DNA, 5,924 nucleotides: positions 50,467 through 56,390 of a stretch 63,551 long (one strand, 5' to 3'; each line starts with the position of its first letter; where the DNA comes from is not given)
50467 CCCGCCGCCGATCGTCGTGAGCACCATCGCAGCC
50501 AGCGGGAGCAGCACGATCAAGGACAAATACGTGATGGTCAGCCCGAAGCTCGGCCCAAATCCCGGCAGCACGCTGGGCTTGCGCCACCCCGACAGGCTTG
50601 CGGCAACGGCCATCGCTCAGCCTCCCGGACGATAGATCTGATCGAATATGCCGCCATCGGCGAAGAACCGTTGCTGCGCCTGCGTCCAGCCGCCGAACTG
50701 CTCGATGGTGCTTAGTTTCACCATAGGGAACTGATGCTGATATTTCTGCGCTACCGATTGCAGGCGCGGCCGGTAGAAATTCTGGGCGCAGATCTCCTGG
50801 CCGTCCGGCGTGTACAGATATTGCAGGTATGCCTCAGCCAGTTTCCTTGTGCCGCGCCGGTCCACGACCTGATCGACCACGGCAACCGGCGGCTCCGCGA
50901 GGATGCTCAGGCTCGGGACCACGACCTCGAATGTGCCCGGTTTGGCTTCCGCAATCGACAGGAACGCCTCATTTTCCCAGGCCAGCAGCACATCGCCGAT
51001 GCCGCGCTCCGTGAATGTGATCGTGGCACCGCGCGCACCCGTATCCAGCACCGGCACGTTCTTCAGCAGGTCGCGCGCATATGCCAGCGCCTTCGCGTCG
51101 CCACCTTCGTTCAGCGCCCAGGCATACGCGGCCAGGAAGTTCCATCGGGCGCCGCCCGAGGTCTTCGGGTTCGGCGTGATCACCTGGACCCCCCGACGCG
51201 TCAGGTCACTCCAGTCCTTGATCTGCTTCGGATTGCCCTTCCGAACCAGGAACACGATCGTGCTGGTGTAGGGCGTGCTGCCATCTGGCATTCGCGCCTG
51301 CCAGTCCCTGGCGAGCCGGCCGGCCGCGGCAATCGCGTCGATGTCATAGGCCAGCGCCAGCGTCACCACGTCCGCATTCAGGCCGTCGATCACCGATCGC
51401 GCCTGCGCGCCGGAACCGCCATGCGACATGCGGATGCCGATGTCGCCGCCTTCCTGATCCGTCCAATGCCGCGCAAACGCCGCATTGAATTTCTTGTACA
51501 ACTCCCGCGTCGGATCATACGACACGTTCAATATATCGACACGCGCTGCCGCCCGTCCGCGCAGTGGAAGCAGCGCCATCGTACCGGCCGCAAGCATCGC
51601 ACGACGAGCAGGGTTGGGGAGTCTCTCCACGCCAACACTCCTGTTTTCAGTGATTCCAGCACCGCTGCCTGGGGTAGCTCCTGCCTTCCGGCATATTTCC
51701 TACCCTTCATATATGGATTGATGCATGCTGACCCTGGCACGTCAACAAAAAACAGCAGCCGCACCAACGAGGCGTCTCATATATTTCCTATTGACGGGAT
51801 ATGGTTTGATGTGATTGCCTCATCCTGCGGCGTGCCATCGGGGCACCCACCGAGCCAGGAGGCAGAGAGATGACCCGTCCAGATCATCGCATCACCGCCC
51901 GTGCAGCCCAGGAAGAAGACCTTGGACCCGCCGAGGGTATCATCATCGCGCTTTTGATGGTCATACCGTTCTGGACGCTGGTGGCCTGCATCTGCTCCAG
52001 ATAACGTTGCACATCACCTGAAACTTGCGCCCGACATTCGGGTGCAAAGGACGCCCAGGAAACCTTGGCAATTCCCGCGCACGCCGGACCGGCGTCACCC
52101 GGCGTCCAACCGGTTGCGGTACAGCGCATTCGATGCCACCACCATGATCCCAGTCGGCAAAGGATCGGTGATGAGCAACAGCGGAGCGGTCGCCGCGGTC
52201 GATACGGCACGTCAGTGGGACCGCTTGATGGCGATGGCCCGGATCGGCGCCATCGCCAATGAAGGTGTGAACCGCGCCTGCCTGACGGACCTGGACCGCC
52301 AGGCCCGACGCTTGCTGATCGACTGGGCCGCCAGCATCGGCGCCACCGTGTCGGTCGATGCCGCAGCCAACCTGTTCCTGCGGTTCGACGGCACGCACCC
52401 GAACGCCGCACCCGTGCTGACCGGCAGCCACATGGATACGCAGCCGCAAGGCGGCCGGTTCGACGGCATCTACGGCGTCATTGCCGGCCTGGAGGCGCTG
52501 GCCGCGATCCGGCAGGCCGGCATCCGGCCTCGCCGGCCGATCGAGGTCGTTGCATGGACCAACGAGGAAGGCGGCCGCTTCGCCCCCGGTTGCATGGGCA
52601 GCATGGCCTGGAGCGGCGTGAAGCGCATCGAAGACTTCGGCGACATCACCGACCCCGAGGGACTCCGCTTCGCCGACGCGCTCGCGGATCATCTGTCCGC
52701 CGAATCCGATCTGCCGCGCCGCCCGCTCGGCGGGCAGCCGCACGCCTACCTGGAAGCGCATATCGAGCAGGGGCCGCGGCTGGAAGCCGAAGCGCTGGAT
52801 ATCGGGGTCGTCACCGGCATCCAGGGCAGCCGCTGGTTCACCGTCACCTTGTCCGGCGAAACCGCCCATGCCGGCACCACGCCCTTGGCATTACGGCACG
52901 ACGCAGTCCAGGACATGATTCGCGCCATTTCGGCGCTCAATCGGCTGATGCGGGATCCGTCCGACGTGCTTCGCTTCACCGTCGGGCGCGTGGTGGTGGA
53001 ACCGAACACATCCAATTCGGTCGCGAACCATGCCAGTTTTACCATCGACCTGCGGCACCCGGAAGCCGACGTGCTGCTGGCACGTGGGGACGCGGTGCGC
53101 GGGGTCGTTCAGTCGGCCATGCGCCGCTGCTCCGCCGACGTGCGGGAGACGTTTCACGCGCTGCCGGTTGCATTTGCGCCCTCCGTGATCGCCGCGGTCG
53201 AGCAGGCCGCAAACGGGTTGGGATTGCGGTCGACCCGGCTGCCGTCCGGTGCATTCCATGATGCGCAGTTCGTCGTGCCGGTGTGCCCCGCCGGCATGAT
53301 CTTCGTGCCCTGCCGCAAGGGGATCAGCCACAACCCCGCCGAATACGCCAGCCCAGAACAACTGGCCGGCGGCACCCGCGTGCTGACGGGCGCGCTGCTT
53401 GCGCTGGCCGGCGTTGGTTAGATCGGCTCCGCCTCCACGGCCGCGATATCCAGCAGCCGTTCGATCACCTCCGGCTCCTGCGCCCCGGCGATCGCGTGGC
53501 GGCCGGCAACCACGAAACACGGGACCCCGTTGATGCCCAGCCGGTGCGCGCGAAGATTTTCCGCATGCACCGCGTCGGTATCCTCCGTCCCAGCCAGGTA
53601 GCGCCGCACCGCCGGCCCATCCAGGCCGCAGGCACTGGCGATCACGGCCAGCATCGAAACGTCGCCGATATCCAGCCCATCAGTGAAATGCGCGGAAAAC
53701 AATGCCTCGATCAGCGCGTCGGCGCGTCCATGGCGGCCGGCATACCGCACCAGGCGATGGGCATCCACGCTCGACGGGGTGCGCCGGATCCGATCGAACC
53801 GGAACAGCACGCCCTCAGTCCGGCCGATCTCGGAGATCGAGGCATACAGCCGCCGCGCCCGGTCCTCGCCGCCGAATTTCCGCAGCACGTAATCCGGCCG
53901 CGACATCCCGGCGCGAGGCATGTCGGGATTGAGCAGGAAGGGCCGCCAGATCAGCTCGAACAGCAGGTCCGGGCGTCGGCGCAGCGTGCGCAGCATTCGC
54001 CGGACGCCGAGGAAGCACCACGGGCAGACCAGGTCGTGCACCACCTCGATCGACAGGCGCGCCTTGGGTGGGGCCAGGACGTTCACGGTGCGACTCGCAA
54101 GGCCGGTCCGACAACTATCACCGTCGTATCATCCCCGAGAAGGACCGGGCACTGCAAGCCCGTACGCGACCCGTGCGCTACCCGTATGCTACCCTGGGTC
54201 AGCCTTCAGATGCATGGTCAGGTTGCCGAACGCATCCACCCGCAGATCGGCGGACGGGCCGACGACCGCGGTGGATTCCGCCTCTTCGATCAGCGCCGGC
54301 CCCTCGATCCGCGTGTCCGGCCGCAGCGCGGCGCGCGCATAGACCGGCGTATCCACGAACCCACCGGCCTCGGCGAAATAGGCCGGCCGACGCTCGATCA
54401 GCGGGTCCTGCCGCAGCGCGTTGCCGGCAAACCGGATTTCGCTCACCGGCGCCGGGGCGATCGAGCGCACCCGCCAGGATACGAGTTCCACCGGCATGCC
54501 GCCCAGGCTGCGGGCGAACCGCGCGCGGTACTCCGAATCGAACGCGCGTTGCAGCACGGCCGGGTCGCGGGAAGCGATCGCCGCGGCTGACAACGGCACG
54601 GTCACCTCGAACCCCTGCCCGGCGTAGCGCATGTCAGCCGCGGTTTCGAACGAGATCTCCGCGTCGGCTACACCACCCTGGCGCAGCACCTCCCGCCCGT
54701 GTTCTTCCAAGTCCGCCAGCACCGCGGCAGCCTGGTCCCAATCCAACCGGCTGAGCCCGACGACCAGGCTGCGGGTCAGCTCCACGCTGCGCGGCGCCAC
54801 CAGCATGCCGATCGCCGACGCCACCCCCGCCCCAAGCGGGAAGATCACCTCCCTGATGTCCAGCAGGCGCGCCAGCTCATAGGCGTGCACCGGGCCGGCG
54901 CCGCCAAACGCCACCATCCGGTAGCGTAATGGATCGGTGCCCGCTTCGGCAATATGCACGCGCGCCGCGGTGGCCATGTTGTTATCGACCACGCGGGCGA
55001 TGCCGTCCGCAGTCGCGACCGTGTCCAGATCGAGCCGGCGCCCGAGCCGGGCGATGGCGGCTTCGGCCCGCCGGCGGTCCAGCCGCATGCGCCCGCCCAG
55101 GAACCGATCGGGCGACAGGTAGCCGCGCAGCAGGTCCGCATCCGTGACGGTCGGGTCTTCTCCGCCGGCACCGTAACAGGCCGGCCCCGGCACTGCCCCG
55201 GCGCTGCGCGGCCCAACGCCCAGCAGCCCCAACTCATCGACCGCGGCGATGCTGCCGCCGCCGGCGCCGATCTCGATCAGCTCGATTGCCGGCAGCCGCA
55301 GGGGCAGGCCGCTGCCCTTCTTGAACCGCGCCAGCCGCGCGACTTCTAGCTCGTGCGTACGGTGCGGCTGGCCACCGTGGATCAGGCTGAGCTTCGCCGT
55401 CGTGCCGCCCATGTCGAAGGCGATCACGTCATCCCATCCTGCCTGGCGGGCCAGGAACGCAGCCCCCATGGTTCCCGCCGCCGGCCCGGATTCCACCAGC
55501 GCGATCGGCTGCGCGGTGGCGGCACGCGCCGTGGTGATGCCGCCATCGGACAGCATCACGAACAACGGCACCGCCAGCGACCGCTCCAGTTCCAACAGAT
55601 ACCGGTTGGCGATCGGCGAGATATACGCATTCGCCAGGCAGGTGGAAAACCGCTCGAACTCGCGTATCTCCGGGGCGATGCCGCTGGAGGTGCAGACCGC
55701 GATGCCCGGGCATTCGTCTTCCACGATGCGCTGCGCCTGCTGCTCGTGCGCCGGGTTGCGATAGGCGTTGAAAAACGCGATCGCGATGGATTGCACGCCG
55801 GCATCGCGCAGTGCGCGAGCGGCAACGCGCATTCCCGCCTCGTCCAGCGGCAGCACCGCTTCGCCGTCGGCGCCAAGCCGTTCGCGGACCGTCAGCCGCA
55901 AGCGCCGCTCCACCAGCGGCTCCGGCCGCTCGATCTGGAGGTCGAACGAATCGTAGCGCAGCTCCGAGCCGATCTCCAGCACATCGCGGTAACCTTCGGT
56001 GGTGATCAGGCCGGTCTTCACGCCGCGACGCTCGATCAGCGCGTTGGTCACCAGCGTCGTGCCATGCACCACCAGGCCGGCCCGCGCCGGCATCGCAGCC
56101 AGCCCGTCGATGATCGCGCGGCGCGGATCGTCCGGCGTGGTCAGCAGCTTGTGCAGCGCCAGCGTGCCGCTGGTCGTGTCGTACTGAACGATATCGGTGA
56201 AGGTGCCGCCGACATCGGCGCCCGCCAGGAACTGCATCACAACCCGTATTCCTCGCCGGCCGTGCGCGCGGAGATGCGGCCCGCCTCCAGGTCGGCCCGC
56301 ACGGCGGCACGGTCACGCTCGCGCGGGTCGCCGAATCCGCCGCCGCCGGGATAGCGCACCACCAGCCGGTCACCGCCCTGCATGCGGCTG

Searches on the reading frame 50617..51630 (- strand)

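Call 59: search_protein_families(library=pfam, proteins=[window:50617-51630:-], max_evalue=0.00001)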
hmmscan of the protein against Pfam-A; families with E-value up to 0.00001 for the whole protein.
window:50617-51630:- (337 aa): 3 families
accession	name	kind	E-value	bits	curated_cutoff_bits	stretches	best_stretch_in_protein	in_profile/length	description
PF13531.11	SBP_bac_11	-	6.9e-37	127.8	25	1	41-287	9-227/227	Bacterial extracellular solute-binding protein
PF01547.30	SBP_bac_1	-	2.7e-12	47.7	26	1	42-279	5-307/307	Bacterial extracellular solute-binding protein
PF13416.11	SBP_bac_8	-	8.7e-07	29.4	27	1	96-295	64-267/279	Bacterial extracellular solute-binding protein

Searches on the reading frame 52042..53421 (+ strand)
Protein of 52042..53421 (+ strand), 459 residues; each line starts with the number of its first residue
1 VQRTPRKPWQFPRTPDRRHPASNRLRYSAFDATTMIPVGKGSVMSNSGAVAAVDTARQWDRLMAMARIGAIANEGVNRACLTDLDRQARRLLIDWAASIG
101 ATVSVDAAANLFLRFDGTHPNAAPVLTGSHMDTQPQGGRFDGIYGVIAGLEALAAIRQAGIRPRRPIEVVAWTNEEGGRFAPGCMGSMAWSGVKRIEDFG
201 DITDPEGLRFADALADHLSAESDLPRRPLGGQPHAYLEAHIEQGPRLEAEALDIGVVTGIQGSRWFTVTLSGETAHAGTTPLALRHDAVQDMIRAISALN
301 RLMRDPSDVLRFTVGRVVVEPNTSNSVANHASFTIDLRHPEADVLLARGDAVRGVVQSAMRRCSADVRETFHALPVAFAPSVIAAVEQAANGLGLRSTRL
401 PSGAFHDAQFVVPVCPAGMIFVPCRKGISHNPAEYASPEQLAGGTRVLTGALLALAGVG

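Call 59: search_protein_families(library=pfam, proteins=[window:52042-53421:+], max_evalue=0.00001)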
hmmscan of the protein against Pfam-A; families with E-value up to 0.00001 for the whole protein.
window:52042-53421:+ (459 aa): 2 families
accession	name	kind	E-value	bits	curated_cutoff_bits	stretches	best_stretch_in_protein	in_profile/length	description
PF01546.33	Peptidase_M20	-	4.8e-30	105.4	24.6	1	127-452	2-204/206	Peptidase family M20/M25/M40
PF04389.22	Peptidase_M28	-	6.3e-06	26.5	21.3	1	110-191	1-77/193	Peptidase family M28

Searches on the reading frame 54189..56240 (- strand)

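Call 59: search_protein_families(library=pfam, proteins=[window:54189-56240:-], max_evalue=0.00001)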
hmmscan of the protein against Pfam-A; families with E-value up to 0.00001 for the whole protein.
window:54189-56240:- (683 aa): 3 families
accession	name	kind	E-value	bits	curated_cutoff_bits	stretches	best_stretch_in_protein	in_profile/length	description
PF01968.24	Hydantoinase_A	-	1.8e-79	267.5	22.9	1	197-482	1-285/291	Hydantoinase/oxoprolinase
PF05378.19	Hydant_A_N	-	9.5e-48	162.7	25.2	1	7-177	3-176/176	Hydantoinase/oxoprolinase N-terminal region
PF19278.4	Hydant_A_C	-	2.9e-12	46.8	21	1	506-672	16-186/193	Hydantoinase/oxoprolinase C-terminal domain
